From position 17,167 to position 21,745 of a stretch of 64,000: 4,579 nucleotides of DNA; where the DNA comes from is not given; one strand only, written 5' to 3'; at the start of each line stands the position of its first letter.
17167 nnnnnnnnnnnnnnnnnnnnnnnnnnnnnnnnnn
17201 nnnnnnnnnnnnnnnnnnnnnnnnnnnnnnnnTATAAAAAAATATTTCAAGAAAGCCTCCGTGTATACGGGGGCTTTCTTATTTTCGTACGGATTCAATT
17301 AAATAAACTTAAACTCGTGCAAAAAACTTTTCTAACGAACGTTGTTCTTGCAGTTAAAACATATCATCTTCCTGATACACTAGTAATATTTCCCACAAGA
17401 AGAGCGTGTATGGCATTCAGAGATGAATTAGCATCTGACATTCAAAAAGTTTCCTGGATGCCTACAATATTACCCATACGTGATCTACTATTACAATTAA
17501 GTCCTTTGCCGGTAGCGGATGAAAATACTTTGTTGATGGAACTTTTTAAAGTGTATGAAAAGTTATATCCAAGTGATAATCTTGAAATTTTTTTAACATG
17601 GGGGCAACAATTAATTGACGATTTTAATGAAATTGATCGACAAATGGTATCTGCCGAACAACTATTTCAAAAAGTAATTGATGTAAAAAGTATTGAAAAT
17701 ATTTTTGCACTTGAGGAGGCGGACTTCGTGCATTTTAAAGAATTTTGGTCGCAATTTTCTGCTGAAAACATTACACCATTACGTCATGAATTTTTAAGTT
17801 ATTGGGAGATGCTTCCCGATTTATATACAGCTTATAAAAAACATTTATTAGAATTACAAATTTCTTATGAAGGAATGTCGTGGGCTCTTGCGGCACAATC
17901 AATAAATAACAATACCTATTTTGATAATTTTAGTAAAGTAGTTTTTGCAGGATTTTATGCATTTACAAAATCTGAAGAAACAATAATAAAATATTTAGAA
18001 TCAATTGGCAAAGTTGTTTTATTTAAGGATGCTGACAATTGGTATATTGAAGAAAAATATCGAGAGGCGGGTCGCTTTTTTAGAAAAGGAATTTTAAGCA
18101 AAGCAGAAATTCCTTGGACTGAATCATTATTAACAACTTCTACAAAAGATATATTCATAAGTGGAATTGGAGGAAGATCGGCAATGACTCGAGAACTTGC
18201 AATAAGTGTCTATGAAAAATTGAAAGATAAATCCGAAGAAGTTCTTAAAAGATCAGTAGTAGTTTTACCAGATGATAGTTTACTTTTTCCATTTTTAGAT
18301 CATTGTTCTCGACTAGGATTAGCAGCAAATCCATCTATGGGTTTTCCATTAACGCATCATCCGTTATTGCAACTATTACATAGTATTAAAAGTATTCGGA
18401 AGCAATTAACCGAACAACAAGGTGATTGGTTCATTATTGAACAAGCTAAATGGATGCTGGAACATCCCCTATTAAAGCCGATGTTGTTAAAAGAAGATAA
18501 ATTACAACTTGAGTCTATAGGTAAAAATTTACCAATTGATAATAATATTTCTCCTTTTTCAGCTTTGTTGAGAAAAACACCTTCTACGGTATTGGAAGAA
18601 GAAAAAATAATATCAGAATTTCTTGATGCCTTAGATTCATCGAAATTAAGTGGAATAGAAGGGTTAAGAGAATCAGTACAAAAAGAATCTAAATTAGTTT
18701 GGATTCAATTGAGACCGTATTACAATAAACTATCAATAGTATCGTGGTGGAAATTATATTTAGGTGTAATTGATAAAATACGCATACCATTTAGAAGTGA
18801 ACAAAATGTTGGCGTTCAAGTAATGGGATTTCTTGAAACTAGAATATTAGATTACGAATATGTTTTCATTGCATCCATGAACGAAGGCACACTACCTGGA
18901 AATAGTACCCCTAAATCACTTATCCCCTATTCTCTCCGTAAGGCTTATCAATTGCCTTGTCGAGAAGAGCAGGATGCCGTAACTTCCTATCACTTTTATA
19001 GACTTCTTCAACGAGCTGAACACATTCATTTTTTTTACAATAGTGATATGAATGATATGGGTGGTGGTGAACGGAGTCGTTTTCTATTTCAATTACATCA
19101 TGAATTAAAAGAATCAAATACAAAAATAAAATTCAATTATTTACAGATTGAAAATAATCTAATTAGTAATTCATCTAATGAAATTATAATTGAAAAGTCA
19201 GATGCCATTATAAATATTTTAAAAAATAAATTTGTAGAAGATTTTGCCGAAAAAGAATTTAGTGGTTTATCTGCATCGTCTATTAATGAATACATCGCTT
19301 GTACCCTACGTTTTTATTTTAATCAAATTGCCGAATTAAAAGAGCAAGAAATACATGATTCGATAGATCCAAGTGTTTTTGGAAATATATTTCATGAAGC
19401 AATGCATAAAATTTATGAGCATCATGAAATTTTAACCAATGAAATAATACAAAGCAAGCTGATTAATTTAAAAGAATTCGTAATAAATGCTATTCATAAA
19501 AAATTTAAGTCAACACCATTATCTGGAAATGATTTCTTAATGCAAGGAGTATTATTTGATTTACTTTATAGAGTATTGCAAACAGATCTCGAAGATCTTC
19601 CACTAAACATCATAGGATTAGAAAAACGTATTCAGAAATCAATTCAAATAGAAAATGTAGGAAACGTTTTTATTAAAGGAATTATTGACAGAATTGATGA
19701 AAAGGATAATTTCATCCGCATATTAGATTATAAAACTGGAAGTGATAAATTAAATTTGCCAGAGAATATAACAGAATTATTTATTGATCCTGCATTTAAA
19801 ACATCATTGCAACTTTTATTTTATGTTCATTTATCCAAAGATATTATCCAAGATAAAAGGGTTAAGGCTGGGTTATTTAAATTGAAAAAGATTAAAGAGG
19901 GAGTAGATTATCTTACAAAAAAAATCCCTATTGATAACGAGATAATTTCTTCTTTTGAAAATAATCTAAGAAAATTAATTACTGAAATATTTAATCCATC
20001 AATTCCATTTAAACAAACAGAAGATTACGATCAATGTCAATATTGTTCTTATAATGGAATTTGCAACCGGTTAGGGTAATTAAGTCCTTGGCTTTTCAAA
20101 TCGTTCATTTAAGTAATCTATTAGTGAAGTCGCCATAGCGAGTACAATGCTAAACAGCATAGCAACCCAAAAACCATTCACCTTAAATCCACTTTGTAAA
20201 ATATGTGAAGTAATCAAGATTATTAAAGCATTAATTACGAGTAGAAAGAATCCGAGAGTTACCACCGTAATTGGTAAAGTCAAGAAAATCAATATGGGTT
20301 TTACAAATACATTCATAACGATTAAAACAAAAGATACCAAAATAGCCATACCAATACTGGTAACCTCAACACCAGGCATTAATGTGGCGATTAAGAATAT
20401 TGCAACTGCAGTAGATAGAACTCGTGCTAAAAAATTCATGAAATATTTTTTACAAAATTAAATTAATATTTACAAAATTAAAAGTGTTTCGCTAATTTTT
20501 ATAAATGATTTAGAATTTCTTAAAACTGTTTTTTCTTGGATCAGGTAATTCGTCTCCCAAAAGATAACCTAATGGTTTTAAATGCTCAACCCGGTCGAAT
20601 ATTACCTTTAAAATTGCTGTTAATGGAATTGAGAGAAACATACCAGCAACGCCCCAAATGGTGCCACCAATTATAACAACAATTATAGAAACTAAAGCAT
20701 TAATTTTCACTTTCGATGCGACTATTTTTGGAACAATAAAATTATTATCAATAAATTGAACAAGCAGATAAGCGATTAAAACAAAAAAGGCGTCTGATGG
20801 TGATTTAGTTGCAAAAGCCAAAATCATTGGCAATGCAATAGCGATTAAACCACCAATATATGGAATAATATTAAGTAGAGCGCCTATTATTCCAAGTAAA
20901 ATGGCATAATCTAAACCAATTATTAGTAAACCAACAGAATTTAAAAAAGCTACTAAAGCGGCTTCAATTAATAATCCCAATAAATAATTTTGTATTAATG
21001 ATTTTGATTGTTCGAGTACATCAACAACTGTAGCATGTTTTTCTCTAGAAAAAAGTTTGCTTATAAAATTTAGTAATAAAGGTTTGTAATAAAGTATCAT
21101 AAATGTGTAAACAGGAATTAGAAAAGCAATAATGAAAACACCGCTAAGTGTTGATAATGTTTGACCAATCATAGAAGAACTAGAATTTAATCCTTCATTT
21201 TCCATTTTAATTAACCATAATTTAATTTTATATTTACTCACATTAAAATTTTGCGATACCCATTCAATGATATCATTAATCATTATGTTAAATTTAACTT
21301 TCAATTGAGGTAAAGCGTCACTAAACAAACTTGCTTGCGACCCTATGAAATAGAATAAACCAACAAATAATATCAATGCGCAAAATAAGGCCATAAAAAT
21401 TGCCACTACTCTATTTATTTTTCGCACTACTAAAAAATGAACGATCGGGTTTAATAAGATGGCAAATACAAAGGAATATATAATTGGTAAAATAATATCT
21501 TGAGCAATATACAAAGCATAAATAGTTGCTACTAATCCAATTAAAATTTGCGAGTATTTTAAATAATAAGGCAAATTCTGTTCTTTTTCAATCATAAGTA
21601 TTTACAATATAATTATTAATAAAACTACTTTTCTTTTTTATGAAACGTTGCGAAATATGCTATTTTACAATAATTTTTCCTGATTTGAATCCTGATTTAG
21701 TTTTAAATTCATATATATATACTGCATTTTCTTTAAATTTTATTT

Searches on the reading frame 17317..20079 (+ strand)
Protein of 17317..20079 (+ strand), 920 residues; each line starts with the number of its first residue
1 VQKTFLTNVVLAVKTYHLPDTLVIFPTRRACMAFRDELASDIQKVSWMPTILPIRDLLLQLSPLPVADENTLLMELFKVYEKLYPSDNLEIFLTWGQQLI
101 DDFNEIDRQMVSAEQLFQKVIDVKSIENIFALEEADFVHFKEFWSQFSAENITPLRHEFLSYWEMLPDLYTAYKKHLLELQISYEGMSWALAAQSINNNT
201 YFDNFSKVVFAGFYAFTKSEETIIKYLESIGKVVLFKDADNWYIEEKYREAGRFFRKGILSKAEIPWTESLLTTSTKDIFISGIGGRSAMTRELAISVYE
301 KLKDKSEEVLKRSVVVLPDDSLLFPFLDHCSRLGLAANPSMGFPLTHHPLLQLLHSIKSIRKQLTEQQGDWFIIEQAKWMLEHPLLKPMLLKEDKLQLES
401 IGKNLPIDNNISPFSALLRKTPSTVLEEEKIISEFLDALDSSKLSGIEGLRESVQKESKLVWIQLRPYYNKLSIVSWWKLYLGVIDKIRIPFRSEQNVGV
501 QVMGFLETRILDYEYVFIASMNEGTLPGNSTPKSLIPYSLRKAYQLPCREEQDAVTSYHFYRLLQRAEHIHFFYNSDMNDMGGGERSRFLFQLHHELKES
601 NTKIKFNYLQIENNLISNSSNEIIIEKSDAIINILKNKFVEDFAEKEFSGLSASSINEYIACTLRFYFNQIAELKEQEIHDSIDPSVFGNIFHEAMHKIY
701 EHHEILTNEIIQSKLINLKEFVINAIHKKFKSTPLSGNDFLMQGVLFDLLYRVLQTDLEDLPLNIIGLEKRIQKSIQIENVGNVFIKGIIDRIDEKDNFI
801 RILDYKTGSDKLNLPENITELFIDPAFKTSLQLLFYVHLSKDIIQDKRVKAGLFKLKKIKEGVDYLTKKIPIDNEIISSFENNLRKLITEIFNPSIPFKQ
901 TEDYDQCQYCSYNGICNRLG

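Call 46: search_protein_families(library=pfam, proteins=[window:17317-20079:+], max_evalue=0.00001)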
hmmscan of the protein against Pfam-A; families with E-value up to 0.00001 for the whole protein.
window:17317-20079:+ (920 aa): 1 family
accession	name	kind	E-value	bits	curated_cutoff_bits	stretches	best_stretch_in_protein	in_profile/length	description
PF12705.13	PDDEXK_1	-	6.6e-34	118.4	22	1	651-917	2-247/247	PD-(D/E)XK nuclease superfamily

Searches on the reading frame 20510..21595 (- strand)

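Call 46: search_protein_families(library=pfam, proteins=[window:20510-21595:-], max_evalue=0.00001)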
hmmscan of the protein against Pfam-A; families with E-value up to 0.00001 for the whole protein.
window:20510-21595:- (361 aa): 1 family
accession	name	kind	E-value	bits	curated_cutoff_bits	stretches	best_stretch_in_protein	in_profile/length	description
PF01594.21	AI-2E_transport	-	1.6e-59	202.2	34.3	1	17-335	4-325/327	AI-2E family transporter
